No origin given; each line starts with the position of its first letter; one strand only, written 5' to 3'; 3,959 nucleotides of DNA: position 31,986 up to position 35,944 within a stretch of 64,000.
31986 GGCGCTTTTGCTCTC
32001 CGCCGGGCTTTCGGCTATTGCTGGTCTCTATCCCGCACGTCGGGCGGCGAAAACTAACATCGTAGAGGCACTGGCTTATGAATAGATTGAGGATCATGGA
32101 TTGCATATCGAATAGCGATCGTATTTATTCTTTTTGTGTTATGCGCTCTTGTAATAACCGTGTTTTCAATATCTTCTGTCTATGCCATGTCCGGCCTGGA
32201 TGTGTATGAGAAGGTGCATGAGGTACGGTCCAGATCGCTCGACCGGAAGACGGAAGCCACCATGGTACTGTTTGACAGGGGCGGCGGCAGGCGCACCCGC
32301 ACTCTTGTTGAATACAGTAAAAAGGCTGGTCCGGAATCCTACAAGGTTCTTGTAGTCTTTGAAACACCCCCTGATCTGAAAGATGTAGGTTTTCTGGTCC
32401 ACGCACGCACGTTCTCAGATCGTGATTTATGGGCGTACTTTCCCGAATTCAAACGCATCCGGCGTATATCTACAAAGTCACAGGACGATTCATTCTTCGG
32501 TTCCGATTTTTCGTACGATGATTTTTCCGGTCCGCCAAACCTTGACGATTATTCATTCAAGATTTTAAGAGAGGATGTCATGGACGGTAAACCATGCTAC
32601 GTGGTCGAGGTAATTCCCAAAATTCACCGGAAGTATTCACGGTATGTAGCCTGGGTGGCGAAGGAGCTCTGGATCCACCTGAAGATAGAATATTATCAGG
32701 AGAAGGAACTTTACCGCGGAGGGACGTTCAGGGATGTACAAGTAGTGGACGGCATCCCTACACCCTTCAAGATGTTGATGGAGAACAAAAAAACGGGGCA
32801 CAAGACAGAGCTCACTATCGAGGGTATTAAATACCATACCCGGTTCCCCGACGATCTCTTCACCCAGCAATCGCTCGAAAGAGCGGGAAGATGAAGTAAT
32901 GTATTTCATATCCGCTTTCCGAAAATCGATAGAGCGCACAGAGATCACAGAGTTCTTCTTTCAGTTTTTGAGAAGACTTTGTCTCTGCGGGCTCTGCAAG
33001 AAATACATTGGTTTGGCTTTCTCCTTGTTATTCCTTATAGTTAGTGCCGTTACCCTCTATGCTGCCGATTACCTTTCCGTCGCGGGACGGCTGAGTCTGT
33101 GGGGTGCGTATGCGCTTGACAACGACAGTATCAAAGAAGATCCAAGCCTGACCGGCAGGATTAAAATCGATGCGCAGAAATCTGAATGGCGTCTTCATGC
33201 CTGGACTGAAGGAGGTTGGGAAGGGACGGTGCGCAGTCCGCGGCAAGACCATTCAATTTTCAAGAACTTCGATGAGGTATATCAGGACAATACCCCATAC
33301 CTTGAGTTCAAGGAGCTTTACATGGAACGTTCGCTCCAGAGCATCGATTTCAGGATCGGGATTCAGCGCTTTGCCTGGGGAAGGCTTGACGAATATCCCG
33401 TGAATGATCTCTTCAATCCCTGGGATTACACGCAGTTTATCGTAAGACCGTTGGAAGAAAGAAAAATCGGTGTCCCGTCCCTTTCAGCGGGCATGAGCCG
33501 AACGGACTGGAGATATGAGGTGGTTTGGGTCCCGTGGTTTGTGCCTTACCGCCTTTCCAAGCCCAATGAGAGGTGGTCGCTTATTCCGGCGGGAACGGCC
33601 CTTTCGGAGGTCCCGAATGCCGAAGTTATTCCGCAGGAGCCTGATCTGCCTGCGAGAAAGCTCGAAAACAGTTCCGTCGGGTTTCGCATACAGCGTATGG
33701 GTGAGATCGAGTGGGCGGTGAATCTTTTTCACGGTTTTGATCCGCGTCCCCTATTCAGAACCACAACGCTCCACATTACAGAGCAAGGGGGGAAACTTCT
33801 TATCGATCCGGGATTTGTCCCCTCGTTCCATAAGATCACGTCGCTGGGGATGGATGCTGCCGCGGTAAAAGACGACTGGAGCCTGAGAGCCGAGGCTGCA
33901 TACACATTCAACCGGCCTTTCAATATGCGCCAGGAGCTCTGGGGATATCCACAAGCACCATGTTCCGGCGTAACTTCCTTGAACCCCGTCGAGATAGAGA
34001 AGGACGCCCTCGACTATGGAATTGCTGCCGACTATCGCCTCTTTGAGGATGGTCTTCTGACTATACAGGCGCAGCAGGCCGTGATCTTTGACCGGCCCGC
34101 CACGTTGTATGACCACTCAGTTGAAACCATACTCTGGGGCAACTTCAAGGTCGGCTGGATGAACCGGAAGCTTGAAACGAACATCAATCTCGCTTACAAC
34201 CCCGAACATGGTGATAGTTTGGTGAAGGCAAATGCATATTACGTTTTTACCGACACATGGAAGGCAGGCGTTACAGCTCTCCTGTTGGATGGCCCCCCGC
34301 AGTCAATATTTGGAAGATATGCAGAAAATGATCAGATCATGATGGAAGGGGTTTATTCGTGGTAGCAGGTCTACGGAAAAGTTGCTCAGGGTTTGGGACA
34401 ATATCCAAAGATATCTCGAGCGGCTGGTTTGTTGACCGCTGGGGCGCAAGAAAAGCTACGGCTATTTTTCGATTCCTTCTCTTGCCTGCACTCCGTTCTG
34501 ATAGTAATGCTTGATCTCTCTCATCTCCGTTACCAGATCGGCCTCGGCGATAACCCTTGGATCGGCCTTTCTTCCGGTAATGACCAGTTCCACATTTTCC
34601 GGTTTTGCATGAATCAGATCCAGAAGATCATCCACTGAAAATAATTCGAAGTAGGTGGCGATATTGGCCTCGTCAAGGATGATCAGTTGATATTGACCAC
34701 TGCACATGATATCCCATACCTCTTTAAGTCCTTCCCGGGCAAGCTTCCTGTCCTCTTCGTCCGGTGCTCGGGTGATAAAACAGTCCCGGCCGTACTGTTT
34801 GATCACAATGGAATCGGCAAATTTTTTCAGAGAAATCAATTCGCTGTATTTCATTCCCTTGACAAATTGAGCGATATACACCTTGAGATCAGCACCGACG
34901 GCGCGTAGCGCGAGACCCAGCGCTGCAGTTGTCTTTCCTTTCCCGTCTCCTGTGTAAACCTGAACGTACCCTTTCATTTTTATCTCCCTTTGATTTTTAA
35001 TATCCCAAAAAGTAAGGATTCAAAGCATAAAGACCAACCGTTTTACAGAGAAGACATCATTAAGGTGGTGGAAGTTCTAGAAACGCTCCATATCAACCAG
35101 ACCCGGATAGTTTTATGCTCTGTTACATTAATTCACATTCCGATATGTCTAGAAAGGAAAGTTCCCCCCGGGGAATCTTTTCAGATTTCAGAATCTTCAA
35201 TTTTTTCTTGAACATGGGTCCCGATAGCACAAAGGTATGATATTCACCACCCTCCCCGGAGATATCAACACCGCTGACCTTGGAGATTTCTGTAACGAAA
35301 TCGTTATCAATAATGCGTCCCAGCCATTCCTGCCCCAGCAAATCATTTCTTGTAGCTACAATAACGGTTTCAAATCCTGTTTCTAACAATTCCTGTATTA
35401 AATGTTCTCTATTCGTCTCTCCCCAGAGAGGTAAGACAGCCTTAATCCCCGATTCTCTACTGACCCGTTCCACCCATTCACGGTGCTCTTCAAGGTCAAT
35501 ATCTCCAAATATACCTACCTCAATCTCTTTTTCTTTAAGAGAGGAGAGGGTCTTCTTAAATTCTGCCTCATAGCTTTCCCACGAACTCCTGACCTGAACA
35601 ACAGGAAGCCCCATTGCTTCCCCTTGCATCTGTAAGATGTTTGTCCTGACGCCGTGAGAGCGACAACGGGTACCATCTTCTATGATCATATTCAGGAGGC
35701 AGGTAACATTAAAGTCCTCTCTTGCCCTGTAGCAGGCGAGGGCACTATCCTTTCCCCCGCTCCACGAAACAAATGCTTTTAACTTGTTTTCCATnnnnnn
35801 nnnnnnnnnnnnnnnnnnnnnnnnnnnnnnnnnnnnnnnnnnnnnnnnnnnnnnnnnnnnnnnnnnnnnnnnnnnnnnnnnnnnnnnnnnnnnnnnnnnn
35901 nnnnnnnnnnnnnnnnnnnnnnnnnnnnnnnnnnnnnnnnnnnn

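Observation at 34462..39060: B12-riboswitch-controlled operon with two PP-loop amidoligase-type enzymes not known from corrinoid metabolism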

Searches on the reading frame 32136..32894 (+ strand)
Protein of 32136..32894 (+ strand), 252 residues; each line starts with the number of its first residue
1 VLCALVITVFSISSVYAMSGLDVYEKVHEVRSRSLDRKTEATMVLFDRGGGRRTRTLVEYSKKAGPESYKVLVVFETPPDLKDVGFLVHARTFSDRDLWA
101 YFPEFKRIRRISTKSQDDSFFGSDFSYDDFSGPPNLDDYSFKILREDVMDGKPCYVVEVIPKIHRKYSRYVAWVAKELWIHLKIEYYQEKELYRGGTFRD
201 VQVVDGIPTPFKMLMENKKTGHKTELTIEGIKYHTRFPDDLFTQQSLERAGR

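Call 4: search_protein_families(library=pfam, proteins=[window:32136-32894:+], max_evalue=0.01)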
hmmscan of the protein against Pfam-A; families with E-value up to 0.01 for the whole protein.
window:32136-32894:+ (252 aa): 2 families
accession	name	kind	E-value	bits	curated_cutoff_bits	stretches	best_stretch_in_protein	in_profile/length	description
PF17131.11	LolA_like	-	5.9e-55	186.2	30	1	70-249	4-184/184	Outer membrane lipoprotein-sorting protein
PF07044.18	DUF1329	-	5e-08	33.1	23.1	1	60-145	132-223/368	Protein of unknown function (DUF1329)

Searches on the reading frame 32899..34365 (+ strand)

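Call 4: search_protein_families(library=pfam, proteins=[window:32899-34365:+], max_evalue=0.01)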
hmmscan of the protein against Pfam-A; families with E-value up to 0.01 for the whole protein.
window:32899-34365:+ (488 aa): 1 family
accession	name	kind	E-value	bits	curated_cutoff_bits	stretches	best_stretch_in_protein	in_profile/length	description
PF06980.17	DUF1302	-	5.1e-06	26.2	23.2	1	124-345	133-372/541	Protein of unknown function (DUF1302)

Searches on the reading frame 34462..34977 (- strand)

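Call 4: search_protein_families(library=pfam, proteins=[window:34462-34977:-], max_evalue=0.01)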
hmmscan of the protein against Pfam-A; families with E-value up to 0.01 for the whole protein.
window:34462-34977:- (171 aa): 1 family
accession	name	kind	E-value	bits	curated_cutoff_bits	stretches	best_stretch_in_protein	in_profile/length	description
PF02572.21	CobA_CobO_BtuR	-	1.2e-62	211.5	25.7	1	2-170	2-171/172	ATP:corrinoid adenosyltransferase BtuR/CobO/CobP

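Call 5: search_protein_families(library=ncbifam, proteins=[window:34462-34977:-], max_evalue=0.01)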
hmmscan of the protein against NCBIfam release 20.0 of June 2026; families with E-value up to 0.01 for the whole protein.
window:34462-34977:- (171 aa): 4 families
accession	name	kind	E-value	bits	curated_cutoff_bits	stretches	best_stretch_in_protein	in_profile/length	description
NF004637.0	PRK05986.1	subfamily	7e-57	192.3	185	1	2-170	28-196/197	cob(I)yrinic acid a,c-diamide adenosyltransferase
TIGR00708.1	cobA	equivalog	1.2e-46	158.7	167.75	1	2-170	5-176/177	cob(I)yrinic acid a,c-diamide adenosyltransferase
NF005647.0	PRK07413.1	equivalog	6.5e-23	81.1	426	1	4-170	202-381/382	cob(I)yrinic acid a,c-diamide adenosyltransferase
NF005648.0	PRK07414.1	equivalog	1.6e-18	66.9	248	1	2-156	21-176/178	P-loop NTPase family protein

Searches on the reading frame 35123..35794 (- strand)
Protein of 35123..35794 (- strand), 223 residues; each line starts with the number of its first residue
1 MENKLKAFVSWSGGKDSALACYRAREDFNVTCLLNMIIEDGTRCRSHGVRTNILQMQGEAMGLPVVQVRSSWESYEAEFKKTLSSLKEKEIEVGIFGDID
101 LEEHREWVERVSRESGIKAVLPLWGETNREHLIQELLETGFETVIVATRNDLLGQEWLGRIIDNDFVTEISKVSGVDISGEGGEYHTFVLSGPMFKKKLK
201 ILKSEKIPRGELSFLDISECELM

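Call 4: search_protein_families(library=pfam, proteins=[window:35123-35794:-], max_evalue=0.01)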
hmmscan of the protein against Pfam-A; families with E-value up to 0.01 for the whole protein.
window:35123-35794:- (223 aa): 1 family
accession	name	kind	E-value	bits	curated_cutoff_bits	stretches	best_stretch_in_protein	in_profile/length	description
PF01902.24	Diphthami_syn_2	-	5.4e-55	186.7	23.2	1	6-219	2-216/219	Diphthamide synthase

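Call 5: search_protein_families(library=ncbifam, proteins=[window:35123-35794:-], max_evalue=0.01)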
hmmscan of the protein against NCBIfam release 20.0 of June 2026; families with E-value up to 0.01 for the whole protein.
window:35123-35794:- (223 aa): 3 families
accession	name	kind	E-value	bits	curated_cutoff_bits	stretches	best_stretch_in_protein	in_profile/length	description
TIGR03679.1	Dph6_archaeal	equivalog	8.6e-41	139.6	197.3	1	11-218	4-216/218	diphthine--ammonia ligase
NF052346.1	PAB0415_fam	hypoth_equivalog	4.8e-28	98.3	250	1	11-207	4-194/205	PAB0415 family putative ATP pyrophosphatase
NF052347.1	TTX_0299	hypoth_equivalog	4.5e-23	81.9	250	1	11-204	4-187/200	TTX_0299 family putative ATP pyrophosphatase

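Call 35: search_solved_structures(query=window:35123-35794:-, show_alignments=2)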
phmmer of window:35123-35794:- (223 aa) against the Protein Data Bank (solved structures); distinct sequences matched with E-value up to 0.001: 2.
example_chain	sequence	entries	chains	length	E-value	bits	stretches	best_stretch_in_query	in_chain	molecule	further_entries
3rjz_A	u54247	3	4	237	1.4e-30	109.5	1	9-207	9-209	N-type ATP pyrophosphatase superfamily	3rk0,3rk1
2d13_A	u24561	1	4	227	1.2e-26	96.6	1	9-208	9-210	hypothetical protein PH1257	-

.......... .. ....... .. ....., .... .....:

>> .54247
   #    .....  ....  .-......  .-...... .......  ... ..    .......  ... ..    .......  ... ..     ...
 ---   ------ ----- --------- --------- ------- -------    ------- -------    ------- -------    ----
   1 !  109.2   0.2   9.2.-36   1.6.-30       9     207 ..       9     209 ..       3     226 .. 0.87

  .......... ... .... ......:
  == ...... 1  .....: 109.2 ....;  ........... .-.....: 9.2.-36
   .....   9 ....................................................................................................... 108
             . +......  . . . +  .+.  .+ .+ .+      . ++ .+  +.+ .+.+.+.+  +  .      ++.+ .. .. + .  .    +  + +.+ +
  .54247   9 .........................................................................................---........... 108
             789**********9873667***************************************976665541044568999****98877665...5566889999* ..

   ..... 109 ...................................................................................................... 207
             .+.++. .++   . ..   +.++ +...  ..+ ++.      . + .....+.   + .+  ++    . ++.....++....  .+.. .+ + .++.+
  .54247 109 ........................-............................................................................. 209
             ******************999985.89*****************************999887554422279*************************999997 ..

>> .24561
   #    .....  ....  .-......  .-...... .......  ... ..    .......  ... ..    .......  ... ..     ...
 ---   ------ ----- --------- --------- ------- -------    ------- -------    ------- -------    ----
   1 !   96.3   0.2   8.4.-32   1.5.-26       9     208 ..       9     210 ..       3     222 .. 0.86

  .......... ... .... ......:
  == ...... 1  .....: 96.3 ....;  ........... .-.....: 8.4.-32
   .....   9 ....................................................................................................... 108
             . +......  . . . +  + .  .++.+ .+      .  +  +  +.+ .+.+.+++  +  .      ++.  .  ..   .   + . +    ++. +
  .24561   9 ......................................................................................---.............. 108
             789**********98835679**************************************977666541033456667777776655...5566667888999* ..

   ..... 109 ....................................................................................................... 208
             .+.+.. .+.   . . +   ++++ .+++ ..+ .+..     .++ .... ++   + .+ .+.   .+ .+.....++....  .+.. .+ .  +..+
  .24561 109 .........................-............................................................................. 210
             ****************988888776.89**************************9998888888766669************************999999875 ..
